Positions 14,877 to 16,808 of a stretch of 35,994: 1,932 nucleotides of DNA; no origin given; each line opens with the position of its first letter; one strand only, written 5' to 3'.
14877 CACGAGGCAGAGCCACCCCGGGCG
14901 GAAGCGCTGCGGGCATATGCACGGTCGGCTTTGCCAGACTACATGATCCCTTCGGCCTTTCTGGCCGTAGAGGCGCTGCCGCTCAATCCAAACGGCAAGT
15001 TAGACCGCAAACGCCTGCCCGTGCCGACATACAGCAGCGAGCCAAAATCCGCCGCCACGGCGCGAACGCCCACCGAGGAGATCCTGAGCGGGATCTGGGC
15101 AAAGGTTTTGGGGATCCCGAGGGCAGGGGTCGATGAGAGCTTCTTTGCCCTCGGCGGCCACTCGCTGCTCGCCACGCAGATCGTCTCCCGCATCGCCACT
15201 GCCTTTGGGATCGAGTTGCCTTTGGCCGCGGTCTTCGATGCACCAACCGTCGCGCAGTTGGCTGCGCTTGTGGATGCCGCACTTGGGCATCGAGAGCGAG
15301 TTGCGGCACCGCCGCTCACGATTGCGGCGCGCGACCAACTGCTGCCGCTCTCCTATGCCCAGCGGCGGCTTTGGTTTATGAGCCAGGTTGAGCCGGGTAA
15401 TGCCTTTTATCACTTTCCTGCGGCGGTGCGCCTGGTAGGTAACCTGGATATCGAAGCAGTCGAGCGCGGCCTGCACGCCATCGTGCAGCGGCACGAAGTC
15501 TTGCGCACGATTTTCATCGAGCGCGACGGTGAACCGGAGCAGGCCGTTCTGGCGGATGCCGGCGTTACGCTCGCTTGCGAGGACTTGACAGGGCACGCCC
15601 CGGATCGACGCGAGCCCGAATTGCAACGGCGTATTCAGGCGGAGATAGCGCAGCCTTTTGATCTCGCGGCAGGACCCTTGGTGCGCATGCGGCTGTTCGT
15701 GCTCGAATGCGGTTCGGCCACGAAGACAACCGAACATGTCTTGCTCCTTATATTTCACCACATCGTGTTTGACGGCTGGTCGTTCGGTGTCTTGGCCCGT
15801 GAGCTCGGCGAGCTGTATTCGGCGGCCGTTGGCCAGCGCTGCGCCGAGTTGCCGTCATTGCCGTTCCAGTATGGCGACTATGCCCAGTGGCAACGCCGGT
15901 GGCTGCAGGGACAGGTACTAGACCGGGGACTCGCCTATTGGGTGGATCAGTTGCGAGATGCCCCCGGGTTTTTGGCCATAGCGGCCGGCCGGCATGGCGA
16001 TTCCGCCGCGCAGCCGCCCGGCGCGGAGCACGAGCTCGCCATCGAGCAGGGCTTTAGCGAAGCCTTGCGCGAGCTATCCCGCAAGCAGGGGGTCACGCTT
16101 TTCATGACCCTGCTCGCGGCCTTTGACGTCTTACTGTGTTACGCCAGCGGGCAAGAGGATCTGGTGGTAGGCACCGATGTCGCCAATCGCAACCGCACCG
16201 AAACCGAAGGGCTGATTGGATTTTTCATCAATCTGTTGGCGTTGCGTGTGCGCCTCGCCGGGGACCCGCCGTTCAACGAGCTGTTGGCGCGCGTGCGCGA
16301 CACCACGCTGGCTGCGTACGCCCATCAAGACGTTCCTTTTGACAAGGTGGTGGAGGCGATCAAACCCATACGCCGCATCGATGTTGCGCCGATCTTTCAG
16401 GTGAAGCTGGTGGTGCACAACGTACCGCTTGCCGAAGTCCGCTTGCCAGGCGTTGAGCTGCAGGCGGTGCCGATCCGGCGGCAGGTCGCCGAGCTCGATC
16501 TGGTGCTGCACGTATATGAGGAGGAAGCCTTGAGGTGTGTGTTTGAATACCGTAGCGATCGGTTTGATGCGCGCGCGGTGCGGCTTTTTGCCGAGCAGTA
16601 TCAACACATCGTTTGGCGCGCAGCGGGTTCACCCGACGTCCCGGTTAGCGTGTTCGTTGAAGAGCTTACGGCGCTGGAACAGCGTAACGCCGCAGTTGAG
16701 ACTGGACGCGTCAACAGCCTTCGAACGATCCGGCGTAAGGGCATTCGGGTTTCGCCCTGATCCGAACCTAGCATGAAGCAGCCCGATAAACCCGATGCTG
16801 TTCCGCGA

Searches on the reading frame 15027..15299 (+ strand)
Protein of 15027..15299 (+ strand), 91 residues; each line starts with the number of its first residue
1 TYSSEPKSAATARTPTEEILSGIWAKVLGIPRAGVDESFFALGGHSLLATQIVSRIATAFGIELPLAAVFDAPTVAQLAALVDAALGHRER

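Call 84: search_protein_families(library=pfam, proteins=[window:15027-15299:+], max_evalue=0.001)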
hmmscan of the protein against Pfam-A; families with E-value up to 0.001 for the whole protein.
window:15027-15299:+ (91 aa): 1 family
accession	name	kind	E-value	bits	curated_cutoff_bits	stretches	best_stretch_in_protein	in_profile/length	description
PF00550.31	PP-binding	-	3.9e-19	69.1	20.8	1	20-82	3-67/67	Phosphopantetheine attachment site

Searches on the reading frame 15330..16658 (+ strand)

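Call 83: search_protein_families(library=pfam, proteins=[window:15330-16658:+], max_evalue=0.001)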
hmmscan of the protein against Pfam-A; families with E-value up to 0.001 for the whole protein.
window:15330-16658:+ (443 aa): 1 family
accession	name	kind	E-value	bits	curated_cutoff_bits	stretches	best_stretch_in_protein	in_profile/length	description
PF00668.25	Condensation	-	3.7e-89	299.9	30.6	1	4-440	4-442/456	Condensation domain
